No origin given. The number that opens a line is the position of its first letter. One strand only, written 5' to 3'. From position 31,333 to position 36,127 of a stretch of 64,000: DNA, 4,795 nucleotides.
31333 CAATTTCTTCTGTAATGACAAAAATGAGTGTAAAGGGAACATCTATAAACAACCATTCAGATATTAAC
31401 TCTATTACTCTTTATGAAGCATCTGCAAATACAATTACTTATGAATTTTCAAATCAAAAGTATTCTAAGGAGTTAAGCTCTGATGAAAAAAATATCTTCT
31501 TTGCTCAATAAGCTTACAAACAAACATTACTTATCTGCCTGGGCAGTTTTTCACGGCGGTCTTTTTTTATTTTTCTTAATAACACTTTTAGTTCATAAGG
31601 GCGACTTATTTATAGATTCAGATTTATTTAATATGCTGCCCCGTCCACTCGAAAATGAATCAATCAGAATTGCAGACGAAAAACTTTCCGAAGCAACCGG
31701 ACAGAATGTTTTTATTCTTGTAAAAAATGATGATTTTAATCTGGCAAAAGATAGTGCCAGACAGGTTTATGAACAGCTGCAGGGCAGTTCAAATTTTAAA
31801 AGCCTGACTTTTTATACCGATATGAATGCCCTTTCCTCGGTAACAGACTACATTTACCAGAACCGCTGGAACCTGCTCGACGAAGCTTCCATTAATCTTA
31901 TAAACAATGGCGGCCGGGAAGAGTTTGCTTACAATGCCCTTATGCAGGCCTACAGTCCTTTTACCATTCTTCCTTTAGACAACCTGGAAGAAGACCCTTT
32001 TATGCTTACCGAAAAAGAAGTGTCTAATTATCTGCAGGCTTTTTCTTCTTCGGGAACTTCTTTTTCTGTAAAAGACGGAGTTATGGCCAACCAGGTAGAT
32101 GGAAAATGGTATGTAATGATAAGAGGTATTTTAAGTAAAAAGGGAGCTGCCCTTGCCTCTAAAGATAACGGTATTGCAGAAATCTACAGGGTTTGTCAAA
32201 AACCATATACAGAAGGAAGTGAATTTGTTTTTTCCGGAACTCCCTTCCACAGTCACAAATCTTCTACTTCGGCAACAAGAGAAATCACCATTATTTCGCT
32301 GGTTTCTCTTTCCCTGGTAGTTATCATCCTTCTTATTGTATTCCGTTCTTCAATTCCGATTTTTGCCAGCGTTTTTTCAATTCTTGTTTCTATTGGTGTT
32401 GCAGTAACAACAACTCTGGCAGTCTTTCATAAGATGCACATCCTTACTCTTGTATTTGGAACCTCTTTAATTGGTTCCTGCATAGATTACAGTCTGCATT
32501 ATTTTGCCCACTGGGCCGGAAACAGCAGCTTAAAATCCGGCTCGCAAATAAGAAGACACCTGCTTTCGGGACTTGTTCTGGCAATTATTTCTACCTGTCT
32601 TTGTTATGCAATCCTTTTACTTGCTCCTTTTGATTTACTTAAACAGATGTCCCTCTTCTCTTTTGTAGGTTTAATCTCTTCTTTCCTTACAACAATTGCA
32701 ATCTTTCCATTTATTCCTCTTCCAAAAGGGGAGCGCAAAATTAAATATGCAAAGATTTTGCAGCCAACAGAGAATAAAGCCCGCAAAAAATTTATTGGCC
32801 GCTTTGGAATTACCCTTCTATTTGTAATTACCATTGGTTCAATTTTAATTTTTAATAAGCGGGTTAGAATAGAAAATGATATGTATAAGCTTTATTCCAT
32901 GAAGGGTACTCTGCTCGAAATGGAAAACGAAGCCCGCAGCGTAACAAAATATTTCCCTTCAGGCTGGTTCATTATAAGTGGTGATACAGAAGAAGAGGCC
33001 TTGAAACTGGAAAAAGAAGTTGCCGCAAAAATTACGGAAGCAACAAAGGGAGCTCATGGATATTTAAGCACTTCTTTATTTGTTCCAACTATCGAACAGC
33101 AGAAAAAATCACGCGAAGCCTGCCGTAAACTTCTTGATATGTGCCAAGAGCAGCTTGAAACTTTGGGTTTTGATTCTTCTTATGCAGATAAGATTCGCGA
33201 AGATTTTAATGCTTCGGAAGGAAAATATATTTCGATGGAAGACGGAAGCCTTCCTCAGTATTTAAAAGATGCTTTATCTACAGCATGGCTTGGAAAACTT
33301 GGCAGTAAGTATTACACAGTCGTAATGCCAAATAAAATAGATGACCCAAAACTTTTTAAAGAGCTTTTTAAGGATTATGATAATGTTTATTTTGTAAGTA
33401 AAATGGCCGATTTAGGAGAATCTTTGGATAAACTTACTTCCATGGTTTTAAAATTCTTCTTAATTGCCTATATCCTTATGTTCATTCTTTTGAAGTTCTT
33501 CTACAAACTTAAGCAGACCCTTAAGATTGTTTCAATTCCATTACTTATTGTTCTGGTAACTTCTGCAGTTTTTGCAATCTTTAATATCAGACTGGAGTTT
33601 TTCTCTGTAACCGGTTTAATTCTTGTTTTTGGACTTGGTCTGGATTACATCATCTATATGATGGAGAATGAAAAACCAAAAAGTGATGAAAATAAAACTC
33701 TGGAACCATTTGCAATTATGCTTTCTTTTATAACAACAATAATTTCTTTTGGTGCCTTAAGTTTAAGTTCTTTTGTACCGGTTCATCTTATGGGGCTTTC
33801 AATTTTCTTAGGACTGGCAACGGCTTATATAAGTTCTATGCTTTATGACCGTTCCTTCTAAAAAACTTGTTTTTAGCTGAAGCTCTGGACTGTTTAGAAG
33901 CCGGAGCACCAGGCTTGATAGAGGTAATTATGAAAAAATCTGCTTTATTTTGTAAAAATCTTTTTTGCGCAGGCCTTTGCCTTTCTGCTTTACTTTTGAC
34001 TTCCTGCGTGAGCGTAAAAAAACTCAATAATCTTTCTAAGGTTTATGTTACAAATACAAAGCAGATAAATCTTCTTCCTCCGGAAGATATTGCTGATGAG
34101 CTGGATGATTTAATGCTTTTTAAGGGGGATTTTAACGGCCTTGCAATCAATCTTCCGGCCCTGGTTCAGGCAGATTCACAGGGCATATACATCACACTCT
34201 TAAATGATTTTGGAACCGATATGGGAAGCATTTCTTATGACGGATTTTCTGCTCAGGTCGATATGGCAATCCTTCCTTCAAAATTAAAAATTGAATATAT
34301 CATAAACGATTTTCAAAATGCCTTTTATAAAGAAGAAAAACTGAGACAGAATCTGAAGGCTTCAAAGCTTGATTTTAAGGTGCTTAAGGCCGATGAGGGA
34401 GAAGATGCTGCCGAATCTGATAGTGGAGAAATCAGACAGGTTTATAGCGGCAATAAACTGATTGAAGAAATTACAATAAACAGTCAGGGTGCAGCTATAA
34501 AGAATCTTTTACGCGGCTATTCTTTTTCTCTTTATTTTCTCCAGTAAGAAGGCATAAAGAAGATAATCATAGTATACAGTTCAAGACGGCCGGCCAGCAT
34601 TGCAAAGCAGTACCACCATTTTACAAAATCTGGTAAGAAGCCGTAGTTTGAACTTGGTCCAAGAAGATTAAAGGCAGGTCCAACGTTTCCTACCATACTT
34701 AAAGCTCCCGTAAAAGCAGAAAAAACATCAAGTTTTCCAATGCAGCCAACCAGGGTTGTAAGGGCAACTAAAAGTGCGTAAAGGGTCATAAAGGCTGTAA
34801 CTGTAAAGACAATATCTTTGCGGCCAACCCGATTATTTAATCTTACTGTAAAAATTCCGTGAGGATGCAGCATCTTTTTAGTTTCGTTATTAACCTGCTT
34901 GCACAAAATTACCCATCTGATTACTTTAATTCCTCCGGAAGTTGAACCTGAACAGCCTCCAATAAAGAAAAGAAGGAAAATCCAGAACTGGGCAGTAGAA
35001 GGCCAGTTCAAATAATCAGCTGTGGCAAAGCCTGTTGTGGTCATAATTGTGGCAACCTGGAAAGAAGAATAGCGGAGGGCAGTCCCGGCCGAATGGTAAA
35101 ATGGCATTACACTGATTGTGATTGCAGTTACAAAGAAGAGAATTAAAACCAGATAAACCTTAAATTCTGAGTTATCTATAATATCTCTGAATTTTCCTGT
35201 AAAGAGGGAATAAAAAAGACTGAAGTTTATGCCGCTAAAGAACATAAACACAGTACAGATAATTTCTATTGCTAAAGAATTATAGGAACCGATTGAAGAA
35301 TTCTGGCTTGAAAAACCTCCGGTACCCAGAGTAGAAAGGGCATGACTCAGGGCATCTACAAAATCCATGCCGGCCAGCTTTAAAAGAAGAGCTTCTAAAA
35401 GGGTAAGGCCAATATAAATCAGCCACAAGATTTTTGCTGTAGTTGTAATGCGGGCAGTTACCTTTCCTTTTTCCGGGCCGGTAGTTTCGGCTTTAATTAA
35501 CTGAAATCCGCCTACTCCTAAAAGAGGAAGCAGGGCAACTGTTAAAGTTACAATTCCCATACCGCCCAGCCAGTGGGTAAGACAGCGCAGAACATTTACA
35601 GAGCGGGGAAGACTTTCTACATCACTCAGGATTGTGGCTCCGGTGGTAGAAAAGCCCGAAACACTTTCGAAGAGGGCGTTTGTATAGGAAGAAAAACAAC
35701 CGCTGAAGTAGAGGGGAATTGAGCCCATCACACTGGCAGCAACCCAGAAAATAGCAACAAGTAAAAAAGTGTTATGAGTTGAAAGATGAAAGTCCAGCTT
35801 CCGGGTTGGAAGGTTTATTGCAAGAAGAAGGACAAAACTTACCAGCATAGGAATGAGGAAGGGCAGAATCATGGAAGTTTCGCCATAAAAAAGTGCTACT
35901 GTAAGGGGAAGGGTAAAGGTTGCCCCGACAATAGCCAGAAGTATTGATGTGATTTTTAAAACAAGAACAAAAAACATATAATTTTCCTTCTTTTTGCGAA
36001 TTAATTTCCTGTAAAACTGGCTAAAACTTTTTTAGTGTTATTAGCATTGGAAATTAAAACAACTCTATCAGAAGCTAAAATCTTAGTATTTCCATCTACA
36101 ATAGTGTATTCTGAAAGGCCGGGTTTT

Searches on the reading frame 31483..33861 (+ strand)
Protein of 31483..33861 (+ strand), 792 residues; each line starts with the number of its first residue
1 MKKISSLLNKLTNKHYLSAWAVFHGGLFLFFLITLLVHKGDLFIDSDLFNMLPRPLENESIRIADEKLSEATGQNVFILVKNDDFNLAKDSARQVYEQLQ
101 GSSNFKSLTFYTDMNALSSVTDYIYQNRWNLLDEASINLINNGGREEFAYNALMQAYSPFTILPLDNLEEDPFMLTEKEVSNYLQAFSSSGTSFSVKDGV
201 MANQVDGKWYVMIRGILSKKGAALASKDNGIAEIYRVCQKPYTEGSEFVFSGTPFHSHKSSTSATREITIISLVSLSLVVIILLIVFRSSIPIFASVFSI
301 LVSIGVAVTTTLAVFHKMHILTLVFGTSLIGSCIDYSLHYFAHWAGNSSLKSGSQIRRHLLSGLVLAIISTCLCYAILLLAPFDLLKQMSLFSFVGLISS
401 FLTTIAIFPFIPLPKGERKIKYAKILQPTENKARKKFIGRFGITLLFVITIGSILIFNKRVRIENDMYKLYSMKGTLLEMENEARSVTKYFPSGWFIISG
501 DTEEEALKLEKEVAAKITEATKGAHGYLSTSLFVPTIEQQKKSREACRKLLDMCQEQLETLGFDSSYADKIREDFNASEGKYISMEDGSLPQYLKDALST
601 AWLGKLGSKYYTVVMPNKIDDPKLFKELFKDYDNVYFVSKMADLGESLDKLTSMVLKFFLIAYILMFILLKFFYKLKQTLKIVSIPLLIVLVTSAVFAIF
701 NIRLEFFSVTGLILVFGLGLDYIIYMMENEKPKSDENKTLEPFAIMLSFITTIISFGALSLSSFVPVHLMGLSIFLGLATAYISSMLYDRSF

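Call 90: search_protein_families(library=pfam, proteins=[window:31483-33861:+], max_evalue=0.00001)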
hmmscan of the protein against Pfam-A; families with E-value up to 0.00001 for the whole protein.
window:31483-33861:+ (792 aa): 1 family
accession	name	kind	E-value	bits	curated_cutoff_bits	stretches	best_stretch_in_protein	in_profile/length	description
PF03176.21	MMPL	-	1.1e-08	34.9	20.5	1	222-323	98-199/333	MMPL family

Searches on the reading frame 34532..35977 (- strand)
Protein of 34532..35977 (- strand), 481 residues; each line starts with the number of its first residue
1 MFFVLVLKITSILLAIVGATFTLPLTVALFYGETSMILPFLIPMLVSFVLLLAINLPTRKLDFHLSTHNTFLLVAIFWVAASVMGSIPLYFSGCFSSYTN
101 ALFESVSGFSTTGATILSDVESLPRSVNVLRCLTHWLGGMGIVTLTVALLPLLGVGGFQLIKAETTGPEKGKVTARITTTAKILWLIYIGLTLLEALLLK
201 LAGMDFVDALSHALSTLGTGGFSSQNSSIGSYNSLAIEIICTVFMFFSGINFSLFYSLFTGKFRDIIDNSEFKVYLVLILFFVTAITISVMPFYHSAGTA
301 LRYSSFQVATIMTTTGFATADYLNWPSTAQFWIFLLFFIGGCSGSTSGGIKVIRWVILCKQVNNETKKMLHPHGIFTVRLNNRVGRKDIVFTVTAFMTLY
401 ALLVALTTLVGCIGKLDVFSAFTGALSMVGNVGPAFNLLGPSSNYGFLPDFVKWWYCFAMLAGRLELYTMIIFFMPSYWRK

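Call 90: search_protein_families(library=pfam, proteins=[window:34532-35977:-], max_evalue=0.00001)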
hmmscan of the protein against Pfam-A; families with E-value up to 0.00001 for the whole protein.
window:34532-35977:- (481 aa): 1 family
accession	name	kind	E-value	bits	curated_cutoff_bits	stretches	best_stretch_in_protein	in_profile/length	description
PF02386.22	TrkH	-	7.4e-65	219.8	27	2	56-287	21-270/502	Cation transport protein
